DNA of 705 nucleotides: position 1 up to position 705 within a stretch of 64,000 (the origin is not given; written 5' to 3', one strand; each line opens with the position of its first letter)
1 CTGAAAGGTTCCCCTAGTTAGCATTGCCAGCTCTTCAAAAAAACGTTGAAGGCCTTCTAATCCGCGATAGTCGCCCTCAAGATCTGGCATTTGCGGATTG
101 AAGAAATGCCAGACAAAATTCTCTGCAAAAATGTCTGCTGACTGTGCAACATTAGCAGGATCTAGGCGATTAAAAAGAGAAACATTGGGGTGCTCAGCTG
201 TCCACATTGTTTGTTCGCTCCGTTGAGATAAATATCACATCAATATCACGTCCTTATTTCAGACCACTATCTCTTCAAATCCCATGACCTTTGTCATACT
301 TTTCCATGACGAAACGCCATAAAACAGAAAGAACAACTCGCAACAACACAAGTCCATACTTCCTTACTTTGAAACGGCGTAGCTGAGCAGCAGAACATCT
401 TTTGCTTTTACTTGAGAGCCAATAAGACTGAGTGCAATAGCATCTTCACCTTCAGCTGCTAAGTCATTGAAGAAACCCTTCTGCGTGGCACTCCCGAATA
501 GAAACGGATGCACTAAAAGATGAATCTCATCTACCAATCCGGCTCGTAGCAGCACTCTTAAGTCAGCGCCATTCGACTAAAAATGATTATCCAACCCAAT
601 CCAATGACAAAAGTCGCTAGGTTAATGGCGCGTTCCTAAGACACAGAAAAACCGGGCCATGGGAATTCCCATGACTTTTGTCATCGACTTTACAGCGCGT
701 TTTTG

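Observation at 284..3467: Recurring 14-bp operator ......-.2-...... defines a candidate export/detox regulon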

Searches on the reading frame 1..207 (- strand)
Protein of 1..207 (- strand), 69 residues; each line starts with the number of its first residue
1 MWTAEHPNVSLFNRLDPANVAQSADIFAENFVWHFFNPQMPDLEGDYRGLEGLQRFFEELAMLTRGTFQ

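Call 7: search_protein_families(library=pfam, proteins=[window:1-207:-], max_evalue=0.01)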
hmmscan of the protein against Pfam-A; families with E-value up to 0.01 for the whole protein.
window:1-207:- (69 aa): 1 family
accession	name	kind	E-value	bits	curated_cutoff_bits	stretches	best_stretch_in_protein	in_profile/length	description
PF12680.13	SnoaL_2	-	0.00036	21.5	27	1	12-61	5-47/102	SnoaL-like domain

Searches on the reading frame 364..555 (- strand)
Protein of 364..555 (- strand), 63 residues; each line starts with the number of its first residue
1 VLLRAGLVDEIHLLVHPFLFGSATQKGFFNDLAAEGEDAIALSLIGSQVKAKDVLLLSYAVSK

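Call 8: search_protein_families(library=pfam, proteins=[window:364-555:-], max_evalue=0.01)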
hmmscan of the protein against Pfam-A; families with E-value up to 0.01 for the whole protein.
window:364-555:- (63 aa): 1 family
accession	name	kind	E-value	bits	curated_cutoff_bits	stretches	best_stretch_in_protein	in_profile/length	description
PF01872.23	RibD_C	-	2.6e-06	27.8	24.1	1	2-55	147-196/197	RibD C-terminal domain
